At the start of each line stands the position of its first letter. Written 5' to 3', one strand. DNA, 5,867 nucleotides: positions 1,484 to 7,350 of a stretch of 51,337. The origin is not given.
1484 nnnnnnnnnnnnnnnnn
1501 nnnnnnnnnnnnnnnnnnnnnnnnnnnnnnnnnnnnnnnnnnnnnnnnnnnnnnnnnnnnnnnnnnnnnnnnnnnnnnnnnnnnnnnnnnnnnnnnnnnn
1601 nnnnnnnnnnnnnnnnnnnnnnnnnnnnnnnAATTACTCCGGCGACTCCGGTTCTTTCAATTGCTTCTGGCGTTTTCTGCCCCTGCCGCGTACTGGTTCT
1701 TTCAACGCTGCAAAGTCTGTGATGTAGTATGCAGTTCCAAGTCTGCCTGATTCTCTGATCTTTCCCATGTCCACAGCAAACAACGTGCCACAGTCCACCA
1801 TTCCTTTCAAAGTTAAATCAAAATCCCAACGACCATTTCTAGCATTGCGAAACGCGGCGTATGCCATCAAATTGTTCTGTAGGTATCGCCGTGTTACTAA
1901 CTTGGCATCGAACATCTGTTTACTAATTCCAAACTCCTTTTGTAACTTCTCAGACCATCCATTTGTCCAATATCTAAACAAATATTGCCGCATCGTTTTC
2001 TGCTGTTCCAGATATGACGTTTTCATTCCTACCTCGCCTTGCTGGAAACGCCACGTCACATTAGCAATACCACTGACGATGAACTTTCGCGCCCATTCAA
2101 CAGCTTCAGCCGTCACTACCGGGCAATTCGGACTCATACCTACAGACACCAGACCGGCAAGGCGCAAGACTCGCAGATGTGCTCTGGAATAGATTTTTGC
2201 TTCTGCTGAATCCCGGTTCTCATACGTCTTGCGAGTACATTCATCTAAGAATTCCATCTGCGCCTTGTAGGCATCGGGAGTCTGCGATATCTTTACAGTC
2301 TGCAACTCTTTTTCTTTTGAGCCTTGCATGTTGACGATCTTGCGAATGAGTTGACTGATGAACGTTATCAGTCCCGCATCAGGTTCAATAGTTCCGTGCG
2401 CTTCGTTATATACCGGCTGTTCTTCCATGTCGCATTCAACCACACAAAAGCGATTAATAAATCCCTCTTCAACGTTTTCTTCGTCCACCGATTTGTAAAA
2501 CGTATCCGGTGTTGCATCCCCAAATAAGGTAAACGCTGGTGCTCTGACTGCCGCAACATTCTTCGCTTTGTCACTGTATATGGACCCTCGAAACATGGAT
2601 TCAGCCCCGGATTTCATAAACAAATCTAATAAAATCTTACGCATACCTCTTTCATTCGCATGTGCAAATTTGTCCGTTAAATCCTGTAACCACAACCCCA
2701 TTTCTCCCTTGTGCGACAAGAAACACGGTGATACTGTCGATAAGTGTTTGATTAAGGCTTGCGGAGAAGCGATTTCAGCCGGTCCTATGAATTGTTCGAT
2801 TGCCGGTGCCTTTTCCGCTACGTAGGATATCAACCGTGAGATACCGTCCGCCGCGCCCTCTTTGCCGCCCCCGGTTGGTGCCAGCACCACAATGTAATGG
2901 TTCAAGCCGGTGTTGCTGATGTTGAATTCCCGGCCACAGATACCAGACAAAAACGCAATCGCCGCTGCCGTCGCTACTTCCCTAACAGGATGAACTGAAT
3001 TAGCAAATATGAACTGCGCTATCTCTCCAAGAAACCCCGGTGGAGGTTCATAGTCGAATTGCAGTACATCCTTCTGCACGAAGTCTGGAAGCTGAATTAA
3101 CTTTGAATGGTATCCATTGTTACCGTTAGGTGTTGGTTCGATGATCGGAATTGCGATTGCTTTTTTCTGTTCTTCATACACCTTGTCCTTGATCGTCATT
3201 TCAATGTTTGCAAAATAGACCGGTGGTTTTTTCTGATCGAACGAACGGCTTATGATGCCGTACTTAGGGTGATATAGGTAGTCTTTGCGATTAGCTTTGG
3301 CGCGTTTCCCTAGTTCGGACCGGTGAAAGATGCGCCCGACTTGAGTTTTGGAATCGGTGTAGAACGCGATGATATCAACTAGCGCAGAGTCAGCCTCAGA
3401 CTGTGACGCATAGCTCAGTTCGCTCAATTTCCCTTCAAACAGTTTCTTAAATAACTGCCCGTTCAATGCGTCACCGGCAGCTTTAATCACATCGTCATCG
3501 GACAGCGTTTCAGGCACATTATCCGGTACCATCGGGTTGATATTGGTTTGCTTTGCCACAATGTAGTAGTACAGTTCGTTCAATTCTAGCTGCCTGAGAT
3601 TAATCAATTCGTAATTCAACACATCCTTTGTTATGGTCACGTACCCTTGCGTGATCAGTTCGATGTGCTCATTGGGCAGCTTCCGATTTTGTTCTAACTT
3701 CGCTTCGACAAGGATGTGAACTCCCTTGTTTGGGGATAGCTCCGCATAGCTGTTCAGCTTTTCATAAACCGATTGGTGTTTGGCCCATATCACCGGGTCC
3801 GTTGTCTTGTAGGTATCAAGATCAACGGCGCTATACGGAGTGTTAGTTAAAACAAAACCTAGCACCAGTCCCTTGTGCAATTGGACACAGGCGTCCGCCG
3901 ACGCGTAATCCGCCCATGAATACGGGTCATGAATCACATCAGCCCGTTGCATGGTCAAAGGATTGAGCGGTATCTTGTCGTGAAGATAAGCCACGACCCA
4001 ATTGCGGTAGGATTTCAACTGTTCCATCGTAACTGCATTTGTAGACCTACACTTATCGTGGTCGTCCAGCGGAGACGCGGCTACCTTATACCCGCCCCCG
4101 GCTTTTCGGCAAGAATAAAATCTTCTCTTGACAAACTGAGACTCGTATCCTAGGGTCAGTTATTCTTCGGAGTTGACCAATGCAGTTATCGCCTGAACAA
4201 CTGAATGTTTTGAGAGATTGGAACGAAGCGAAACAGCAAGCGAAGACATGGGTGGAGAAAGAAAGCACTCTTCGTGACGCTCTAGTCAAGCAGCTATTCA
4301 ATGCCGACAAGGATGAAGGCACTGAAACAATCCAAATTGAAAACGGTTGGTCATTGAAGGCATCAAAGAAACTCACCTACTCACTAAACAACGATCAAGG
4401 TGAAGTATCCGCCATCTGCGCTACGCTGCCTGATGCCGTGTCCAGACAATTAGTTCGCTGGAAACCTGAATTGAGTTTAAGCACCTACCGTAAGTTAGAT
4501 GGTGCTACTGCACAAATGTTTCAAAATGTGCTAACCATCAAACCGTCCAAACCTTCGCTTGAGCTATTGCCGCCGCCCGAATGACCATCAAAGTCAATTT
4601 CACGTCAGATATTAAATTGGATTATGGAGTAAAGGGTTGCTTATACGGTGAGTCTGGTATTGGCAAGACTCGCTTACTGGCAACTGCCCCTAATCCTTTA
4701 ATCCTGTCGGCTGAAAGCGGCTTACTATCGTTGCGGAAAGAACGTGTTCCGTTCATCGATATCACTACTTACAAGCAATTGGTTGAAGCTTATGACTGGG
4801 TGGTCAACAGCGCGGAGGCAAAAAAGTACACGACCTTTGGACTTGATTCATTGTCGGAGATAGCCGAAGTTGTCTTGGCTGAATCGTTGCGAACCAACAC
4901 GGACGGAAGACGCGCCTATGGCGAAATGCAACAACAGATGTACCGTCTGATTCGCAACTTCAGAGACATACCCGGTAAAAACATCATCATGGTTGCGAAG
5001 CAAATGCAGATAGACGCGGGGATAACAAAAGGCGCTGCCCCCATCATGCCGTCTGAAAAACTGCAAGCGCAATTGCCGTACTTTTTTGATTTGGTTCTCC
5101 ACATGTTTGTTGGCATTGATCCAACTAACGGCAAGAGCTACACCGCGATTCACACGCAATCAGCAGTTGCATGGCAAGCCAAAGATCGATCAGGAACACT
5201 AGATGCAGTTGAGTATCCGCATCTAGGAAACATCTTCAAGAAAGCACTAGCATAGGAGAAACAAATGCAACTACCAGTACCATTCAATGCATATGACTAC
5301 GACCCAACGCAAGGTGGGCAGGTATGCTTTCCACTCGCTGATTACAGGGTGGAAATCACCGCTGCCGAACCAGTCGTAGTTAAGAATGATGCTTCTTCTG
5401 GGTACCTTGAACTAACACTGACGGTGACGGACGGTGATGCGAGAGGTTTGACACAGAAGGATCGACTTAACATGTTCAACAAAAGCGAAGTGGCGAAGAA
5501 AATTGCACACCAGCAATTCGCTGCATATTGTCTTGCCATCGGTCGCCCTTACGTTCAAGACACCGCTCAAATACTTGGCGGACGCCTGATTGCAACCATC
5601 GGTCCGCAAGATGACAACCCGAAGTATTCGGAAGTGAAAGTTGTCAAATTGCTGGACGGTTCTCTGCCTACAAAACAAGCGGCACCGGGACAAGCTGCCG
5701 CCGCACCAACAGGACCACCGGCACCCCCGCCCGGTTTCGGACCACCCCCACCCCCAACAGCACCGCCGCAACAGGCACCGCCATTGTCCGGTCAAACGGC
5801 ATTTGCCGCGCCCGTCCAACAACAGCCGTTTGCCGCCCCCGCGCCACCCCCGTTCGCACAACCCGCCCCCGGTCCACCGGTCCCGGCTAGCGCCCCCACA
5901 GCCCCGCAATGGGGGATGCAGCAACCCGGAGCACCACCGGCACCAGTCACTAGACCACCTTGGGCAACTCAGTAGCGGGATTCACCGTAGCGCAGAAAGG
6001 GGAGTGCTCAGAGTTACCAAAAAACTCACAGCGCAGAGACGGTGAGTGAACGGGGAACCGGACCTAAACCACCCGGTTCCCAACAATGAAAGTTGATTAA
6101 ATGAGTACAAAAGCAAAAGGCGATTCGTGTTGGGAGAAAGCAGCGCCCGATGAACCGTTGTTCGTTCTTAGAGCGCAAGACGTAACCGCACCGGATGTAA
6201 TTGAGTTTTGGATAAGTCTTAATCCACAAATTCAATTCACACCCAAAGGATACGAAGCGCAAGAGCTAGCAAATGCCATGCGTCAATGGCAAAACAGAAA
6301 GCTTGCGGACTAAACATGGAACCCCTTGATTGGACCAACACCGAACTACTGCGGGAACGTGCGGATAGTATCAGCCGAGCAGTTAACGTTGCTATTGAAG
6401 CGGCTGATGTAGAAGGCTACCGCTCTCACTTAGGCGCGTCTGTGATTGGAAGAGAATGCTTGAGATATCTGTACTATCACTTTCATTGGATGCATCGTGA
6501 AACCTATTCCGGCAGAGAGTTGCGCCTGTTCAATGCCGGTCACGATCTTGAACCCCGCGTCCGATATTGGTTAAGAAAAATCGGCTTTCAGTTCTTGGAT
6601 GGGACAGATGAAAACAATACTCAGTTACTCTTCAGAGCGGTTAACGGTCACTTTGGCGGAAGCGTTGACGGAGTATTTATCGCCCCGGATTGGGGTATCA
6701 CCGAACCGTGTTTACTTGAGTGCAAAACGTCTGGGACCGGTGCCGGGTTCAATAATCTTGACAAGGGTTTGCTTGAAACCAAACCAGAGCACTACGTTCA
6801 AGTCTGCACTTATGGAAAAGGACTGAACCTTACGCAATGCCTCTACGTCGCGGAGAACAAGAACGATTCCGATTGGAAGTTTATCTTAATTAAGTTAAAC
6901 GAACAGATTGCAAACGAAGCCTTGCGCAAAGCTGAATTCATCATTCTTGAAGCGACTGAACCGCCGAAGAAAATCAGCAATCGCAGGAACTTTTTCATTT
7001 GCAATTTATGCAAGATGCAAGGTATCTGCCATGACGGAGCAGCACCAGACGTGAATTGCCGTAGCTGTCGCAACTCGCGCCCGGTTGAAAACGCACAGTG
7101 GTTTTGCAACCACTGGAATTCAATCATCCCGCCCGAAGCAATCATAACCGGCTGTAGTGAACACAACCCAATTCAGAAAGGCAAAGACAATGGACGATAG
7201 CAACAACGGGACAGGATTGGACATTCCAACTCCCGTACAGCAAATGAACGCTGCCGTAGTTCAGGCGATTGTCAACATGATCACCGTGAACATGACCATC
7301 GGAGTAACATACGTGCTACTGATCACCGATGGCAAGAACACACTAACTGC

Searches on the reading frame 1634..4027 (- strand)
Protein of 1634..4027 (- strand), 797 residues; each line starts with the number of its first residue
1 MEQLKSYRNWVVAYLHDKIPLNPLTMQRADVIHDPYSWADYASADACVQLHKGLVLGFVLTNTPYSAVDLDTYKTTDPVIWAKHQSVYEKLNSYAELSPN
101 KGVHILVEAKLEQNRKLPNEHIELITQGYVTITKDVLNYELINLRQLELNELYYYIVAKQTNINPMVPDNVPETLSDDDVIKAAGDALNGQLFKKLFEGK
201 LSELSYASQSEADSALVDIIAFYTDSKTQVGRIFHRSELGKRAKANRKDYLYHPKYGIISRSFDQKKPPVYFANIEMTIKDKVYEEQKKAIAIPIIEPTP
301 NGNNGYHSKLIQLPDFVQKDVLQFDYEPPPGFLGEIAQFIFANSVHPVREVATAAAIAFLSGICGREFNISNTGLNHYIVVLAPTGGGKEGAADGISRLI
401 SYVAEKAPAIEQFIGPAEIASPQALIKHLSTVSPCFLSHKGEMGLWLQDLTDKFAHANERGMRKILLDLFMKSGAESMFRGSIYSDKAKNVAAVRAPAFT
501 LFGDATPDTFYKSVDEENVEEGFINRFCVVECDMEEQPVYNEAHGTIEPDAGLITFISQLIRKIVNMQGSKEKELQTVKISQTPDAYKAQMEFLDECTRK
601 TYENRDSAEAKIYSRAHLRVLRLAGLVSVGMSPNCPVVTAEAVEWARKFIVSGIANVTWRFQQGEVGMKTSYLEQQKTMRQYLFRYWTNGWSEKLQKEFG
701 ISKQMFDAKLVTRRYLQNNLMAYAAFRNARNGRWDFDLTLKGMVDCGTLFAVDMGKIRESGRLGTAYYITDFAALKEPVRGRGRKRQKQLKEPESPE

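Call 12: search_protein_families(library=pfam, proteins=[window:1634-4027:-], max_evalue=0.01)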
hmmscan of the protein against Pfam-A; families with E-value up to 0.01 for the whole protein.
window:1634-4027:- (797 aa): 2 families
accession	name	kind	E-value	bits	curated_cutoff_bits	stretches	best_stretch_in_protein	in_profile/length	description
PF13148.11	DUF3987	-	7.6e-09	35.7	27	1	484-646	182-347/364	Protein of unknown function (DUF3987)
PF22763.1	NrS1-1_pol-like_HBD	-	1.8e-05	25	27.9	1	209-241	1-34/64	NrS-1 polymerase HBD domain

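Call 38: search_dna_similar(query=window:1634-4027:-, collection=phages, mode=protein, max_rows=15)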
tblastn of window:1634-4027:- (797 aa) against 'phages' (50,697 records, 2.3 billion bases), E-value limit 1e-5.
Records with a match: 361; places in all: 365; records where one place covers at least 80% of the query: 265.
Best place of each record, by identity: <60% 361.
By first word of the organism name: Pseudomonas 96; Escherichia 45; Vibrio 26; Stenotrophomonas 24; Xanthomonas 18; Listeria 15; Rhizobium 14; Sphingomonas 10; Acinetobacter 10; Enterobacteria 9; and 35 more.
By host as written in the record: Pseudomonas aeruginosa 33; - 24; Escherichia coli 18; Stenotrophomonas maltophilia 16; Pseudomonas aeruginosa PAO1 11; Escherichia coli K-12 8; Pseudomonas syringae 8; Rhodobacter capsulatus YW1 7; and 133 more.
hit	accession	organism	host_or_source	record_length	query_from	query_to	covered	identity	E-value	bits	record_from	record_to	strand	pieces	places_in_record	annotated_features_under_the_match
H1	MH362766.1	Escherichia phage Halfdan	Escherichia coli MG1655 K12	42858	2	770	96%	36.4%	6e-136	451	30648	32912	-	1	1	DNA primase/helicase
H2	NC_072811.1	Escherichia phage Halfdan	Escherichia coli MG1655 K12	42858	2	770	96%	36.4%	6e-136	451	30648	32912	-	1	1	DNA primase/helicase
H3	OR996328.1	Escherichia phage Shy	Escherichia coli K-12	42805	2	770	96%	36.4%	1e-135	450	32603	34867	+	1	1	DNA primase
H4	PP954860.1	Escherichia phage Halfdan_Juelich_variant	Pseudomonas taiwanensis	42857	2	770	96%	36.2%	8e-135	448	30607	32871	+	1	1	DNA primase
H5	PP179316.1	Pseudomonas phage Pavpe01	Pseudomonas syringae P4.01.01C03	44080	2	769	96%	35.2%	2e-129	432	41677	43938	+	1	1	replicative primase/helicase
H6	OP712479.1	Pseudomonas phage PSV3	Pseudomonas syringae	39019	3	769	96%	34.6%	3e-54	455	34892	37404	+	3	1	hypothetical protein (x3)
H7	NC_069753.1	Pseudomonas phage PSV3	Pseudomonas syringae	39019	3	769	96%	34.6%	3e-54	455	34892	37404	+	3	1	hypothetical protein (x3)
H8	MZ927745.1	Pseudomonas phage Kaya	Pseudomonas aeruginosa 2081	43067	3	769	96%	34.5%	3e-116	394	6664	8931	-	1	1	putative replicative primase/helicase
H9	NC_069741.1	Pseudomonas phage Kaya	Pseudomonas aeruginosa 2081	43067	3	769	96%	34.5%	3e-116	394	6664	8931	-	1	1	putative replicative primase/helicase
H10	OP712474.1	Pseudomonas phage PSV3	Pseudomonas syringae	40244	3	769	92%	36.0%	4e-40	464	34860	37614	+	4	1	hypothetical protein (x5)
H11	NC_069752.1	Pseudomonas phage PSV3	Pseudomonas syringae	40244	3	769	92%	36.0%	4e-40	464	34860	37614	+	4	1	hypothetical protein (x5)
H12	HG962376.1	Pseudomonas phage vB_PaeS_SCH_Ab26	Pseudomonas aeruginosa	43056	2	770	96%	34.2%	7e-115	390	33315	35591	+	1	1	ORF35: replicative primase/helicase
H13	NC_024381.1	Pseudomonas phage vB_PaeS_SCH_Ab26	Pseudomonas aeruginosa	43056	2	770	96%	34.2%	7e-115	390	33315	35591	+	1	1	ORF35: DNA primase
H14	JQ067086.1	Pseudomonas phage PaMx10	Pseudomonas aeruginosa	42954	2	770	96%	34.0%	4e-114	387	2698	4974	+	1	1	record has no annotation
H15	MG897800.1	Pseudomonas phage vB_PaeS_C1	Pseudomonas aeruginosa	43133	2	769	96%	34.1%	1e-114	389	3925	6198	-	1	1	DNA primase/helicase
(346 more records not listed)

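Call 67: search_solved_structures(query=window:1634-4027:-, max_evalue=1)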
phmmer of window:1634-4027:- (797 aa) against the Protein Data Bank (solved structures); distinct sequences matched with E-value up to 1: 4.
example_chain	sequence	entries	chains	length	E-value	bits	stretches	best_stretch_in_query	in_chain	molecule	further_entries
7rr4_A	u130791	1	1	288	6.8e-10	41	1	3-181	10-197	Primase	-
7rr3_A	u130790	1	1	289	7.1e-10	41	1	3-181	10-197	Primase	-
6k9a_A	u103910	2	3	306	8.5e-10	40.7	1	3-181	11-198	Primase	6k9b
6a9w_A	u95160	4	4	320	9.7e-10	40.5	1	3-181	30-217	Primase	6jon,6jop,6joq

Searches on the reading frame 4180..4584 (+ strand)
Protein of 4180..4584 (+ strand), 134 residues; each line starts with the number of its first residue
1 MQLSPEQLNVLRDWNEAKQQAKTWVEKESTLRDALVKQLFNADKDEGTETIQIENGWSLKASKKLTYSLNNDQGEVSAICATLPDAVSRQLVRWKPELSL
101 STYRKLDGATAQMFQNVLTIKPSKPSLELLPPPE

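Call 90: search_protein_families(library=pfam, proteins=[window:4180-4584:+], max_evalue=0.001)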
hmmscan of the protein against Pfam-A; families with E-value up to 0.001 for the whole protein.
window:4180-4584:+ (134 aa): 1 family
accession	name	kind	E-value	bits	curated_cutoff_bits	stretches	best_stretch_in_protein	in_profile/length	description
PF23791.1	DUF7173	-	2.1e-35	122.3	27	1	6-132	14-141/145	Family of unknown function (DUF7173)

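Call 91: search_protein_families(library=phrogs, proteins=[window:4180-4584:+], max_evalue=0.001)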
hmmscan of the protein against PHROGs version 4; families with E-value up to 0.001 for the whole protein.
window:4180-4584:+ (134 aa): 1 family
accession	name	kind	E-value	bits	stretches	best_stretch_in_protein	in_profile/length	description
phrog_2480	-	unknown function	4.6e-32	112.2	1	7-132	24-148/152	-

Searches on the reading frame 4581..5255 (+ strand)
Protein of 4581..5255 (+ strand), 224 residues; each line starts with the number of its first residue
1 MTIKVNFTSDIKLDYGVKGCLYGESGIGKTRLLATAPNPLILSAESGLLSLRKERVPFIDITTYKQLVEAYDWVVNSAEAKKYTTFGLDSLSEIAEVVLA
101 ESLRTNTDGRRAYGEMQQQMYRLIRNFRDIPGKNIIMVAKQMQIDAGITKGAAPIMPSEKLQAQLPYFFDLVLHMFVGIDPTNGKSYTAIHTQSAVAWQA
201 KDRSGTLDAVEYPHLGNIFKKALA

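Call 90: search_protein_families(library=pfam, proteins=[window:4581-5255:+], max_evalue=0.001)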
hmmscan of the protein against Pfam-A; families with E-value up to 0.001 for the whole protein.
window:4581-5255:+ (224 aa): 2 families
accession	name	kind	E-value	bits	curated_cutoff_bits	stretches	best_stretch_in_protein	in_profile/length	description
PF13479.12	AAA_24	-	2e-24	87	27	1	17-204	3-195/195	AAA domain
PF13191.12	AAA_16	-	9.3e-05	23.4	32.6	1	21-110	29-114/167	AAA ATPase domain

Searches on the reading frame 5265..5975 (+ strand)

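Call 90: search_protein_families(library=pfam, proteins=[window:5265-5975:+], max_evalue=0.001)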
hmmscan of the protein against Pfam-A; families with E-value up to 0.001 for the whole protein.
window:5265-5975:+ (236 aa): 1 family
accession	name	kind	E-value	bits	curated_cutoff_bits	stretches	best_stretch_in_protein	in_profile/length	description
PF05037.18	DUF669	-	7.7e-06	26.5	21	1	20-131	12-132/138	Protein of unknown function (DUF669)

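Call 91: search_protein_families(library=phrogs, proteins=[window:5265-5975:+], max_evalue=0.001)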
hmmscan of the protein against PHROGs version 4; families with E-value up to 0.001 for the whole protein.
window:5265-5975:+ (236 aa): 3 families
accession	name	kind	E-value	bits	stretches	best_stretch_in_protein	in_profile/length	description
phrog_6015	-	DNA, RNA and nucleotide metabolism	7.9e-34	118.5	1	1-236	1-237/273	single strand DNA binding protein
phrog_2300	-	unknown function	7.6e-17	63.1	1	2-197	28-222/347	-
phrog_13350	-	unknown function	1.3e-10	42.3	1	5-231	7-237/302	-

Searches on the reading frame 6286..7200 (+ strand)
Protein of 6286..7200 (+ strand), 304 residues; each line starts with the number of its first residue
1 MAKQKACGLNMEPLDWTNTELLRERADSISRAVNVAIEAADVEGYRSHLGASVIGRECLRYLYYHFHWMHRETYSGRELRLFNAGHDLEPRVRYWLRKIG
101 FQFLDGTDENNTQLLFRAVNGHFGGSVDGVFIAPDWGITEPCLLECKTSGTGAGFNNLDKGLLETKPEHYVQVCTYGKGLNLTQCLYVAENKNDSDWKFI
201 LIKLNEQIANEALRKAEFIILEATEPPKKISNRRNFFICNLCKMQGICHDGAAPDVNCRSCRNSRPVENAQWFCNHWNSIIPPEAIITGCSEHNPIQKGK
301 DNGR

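Call 90: search_protein_families(library=pfam, proteins=[window:6286-7200:+], max_evalue=0.001)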
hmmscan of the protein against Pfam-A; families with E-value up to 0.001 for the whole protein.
window:6286-7200:+ (304 aa): 0 families

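Call 91: search_protein_families(library=phrogs, proteins=[window:6286-7200:+], max_evalue=0.001)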
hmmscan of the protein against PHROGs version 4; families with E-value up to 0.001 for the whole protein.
window:6286-7200:+ (304 aa): 3 families
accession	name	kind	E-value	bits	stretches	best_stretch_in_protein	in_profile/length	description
phrog_1990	-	DNA, RNA and nucleotide metabolism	3.6e-81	273.7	1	19-298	7-286/290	Cas4-domain exonuclease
phrog_1706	-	DNA, RNA and nucleotide metabolism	1.3e-07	32.4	1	57-249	57-243/293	CRISPR/Cas system associated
phrog_434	-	DNA, RNA and nucleotide metabolism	5.8e-06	26.8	1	82-216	106-229/372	RecE-like recombination exonuclease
